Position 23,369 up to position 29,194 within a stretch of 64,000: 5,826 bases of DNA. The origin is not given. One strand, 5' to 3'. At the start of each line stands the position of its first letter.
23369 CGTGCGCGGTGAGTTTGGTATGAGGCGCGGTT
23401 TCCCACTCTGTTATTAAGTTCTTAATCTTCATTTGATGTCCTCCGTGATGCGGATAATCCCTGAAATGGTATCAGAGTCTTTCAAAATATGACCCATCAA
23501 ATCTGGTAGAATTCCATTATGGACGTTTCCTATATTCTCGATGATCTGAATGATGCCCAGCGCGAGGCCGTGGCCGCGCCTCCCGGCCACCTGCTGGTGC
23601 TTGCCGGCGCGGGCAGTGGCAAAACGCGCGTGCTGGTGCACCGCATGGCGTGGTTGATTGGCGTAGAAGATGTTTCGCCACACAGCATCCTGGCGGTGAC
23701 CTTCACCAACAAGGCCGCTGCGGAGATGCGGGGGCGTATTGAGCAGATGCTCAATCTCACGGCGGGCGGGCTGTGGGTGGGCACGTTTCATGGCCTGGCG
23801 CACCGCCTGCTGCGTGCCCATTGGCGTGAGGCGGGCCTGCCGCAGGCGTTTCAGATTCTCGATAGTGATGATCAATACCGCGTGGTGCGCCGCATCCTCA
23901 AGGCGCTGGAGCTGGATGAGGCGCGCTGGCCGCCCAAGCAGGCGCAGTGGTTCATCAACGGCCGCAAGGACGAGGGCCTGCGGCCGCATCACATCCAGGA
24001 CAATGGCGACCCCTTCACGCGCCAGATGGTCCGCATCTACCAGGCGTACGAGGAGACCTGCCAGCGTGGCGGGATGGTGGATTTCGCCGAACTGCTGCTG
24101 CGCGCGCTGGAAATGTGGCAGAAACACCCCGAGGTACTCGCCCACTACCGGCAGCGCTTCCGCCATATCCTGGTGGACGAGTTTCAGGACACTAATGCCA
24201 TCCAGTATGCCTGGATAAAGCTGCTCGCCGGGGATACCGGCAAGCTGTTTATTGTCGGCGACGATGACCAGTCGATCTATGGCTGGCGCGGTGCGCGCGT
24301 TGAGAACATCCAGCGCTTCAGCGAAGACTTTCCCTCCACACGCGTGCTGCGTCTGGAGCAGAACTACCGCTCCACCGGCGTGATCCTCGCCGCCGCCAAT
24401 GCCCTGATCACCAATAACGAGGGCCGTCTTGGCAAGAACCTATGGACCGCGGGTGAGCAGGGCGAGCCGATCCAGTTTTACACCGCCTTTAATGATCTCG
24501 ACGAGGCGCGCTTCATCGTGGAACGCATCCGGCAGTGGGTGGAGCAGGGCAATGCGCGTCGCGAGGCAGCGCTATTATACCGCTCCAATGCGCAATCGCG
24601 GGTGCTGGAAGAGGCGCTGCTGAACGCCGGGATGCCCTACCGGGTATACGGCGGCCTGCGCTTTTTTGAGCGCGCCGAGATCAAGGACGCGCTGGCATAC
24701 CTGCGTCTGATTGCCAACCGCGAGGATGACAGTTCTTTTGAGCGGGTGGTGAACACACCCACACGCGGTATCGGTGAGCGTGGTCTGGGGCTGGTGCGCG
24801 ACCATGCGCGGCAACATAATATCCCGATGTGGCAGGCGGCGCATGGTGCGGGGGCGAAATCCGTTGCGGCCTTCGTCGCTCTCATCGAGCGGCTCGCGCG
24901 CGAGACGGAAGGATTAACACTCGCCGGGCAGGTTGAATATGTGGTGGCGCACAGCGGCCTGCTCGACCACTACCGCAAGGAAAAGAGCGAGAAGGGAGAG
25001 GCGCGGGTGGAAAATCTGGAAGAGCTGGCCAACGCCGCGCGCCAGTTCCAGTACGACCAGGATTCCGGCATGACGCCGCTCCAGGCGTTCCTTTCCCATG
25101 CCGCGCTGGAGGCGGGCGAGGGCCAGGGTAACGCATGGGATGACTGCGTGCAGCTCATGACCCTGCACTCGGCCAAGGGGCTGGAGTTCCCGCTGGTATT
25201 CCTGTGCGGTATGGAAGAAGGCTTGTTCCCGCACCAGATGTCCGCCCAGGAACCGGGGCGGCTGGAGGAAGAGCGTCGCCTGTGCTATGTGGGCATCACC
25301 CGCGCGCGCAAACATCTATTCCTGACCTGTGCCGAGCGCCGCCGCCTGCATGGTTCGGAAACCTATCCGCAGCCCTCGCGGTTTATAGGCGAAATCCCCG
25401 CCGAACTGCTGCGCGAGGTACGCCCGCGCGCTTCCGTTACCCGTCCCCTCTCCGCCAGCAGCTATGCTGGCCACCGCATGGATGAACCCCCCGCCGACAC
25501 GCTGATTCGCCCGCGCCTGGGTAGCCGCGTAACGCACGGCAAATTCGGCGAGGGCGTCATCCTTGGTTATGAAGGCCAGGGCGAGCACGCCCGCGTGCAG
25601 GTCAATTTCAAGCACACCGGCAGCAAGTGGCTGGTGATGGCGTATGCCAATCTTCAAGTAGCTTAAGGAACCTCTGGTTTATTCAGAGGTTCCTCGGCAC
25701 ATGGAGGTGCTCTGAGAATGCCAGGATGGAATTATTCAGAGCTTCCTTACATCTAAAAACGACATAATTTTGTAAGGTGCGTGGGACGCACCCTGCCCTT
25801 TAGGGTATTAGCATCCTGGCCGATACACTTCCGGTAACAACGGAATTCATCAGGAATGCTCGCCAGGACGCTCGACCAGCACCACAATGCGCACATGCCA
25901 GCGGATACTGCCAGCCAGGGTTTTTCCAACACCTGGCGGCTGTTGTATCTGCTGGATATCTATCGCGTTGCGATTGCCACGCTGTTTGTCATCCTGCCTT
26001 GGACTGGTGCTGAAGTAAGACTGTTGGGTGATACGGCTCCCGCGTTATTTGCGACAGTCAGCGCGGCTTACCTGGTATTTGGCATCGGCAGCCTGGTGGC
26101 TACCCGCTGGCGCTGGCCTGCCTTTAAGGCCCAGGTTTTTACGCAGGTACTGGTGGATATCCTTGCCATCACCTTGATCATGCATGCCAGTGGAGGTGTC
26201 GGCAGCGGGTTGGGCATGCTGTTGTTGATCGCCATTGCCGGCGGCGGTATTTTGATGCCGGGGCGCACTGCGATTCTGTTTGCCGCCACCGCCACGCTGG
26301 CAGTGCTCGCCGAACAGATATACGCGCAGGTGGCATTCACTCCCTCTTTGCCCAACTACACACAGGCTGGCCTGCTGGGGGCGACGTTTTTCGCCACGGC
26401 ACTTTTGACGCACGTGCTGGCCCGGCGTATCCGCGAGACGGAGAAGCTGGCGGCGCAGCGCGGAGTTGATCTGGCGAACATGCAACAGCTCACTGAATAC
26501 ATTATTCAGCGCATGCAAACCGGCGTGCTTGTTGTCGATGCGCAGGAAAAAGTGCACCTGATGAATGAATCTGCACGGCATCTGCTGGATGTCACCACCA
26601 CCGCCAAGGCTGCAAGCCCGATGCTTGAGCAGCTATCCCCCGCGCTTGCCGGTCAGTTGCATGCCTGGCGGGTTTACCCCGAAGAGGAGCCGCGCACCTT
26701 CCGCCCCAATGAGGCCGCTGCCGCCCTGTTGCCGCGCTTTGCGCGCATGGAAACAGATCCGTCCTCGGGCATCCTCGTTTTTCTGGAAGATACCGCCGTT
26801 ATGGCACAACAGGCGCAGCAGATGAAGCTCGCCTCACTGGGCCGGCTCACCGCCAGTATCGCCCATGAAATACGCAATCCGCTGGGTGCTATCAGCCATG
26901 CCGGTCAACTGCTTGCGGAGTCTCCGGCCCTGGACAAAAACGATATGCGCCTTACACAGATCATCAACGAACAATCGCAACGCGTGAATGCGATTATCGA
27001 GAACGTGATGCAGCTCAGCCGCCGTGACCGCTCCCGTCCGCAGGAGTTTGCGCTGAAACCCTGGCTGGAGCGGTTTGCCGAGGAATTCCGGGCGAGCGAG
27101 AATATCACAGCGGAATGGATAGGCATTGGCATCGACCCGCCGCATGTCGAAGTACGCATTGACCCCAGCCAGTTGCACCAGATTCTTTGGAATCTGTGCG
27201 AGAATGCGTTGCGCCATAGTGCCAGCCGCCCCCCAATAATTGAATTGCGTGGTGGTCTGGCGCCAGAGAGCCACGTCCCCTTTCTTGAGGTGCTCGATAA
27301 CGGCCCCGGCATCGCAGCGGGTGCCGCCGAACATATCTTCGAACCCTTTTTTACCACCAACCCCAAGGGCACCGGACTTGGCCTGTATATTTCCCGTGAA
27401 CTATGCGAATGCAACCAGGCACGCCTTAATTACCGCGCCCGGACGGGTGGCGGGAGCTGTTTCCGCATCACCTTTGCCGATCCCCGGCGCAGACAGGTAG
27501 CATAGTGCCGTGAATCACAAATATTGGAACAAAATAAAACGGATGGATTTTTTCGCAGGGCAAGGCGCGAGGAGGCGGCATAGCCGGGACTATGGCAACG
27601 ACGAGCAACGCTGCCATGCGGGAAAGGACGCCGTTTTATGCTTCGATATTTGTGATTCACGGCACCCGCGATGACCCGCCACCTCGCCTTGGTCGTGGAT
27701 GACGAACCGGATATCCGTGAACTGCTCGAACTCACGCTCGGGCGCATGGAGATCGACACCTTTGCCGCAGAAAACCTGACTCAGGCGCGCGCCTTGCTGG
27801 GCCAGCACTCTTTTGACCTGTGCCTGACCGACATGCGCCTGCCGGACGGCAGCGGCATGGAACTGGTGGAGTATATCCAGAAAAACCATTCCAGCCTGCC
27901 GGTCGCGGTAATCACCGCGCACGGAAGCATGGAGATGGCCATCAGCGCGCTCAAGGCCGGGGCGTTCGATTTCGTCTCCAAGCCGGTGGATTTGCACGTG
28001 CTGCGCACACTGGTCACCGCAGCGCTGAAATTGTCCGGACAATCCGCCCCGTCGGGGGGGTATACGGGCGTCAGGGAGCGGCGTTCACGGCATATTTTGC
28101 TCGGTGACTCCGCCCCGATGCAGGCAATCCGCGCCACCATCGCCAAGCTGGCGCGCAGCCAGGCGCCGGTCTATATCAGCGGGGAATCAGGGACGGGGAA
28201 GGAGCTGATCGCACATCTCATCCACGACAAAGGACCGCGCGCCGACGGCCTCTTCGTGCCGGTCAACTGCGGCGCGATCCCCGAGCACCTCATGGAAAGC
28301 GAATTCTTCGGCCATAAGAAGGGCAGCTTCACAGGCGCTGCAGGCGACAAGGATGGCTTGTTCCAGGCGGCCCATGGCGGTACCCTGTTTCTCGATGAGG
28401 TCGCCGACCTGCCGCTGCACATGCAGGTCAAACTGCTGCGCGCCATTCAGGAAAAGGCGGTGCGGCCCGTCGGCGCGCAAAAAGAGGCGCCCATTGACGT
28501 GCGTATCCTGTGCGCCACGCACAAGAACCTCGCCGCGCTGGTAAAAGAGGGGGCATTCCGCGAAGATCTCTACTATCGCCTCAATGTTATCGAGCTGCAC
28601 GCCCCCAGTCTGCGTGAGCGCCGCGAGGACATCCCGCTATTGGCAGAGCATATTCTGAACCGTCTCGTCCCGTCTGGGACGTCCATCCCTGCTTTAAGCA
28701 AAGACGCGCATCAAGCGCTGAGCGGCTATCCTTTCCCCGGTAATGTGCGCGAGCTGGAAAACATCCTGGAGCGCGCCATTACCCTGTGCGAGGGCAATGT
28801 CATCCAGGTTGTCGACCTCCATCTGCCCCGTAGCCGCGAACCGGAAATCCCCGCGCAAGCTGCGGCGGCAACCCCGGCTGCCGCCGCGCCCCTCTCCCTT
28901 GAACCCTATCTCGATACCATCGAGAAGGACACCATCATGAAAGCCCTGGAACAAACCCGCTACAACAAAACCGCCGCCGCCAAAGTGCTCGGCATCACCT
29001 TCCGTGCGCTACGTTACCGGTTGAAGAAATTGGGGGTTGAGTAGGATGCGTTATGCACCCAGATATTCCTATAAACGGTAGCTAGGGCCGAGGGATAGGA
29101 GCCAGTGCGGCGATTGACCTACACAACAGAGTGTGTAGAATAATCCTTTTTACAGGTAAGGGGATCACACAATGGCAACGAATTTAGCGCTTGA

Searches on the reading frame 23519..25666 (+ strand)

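Call 89: search_protein_families(library=pfam, proteins=[window:23519-25666:+], max_evalue=0.00001)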
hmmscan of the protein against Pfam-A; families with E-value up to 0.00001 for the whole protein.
window:23519-25666:+ (715 aa): 5 families
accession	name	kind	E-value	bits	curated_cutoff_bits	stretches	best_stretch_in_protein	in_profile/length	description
PF00580.27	UvrD-helicase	-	3.6e-92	309.3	23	1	10-272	1-271/271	UvrD/REP helicase N-terminal domain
PF13361.12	UvrD_C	-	6.3e-83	279.5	25.6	1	278-606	2-349/350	UvrD-like helicase C-terminal domain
PF13245.12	AAA_19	-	3.5e-22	79.5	25.1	1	14-255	1-132/134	AAA domain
PF13538.12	UvrD_C_2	-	2.4e-09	37.3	27.4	1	546-602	4-51/52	UvrD-like helicase C-terminal domain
PF21196.3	PcrA_UvrD_tudor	-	4.5e-07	30.1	23.9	1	668-710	2-44/48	PcrA/UvrD tudor domain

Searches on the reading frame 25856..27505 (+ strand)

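Call 89: search_protein_families(library=pfam, proteins=[window:25856-27505:+], max_evalue=0.00001)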
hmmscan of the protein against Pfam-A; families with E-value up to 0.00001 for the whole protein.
window:25856-27505:+ (549 aa): 3 families
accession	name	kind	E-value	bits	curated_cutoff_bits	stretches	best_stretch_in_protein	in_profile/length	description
PF25323.1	6TM_PilS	-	7.9e-43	146.8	27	1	25-199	7-189/189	PilS-like transmembrane domain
PF02518.31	HATPase_c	-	1.9e-20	73.8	26.4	1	436-541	2-108/111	Histidine kinase-, DNA gyrase B-, and HSP90-like ATPase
PF00512.31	HisKA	-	2.2e-14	53.7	26.9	1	328-391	2-64/66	His Kinase A (phospho-acceptor) domain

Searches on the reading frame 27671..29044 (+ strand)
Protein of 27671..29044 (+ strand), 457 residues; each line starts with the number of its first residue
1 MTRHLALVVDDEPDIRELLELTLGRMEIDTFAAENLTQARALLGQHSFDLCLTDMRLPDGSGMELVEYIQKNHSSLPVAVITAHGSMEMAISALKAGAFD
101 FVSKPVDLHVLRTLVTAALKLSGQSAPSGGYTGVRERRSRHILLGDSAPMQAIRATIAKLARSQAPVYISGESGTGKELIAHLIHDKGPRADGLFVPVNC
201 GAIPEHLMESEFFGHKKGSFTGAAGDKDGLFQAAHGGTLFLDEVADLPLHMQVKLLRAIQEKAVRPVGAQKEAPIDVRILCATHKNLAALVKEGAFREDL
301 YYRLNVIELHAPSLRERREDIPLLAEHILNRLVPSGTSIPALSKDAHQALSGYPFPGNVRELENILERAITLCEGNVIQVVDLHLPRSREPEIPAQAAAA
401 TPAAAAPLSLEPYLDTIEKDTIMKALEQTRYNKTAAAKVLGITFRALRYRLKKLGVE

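Call 89: search_protein_families(library=pfam, proteins=[window:27671-29044:+], max_evalue=0.00001)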
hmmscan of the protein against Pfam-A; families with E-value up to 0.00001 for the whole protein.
window:27671-29044:+ (457 aa): 5 families
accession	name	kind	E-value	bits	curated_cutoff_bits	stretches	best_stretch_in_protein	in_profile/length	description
PF00158.32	Sigma54_activat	-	9e-69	230.9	20.2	1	144-309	2-167/168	Sigma-54 interaction domain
PF00072.30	Response_reg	-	2.7e-29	102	30.2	1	7-115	2-110/111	Response regulator receiver domain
PF14532.12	Sigma54_activ_2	-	1.7e-25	90.3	25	1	144-314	1-138/138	Sigma-54 interaction domain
PF25601.1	AAA_lid_14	-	5.9e-23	80.9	27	1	315-384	1-71/87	AAA+ ATPase lid domain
PF02954.25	HTH_8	-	2.3e-14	53.3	22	1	414-454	2-42/42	Bacterial regulatory protein, Fis family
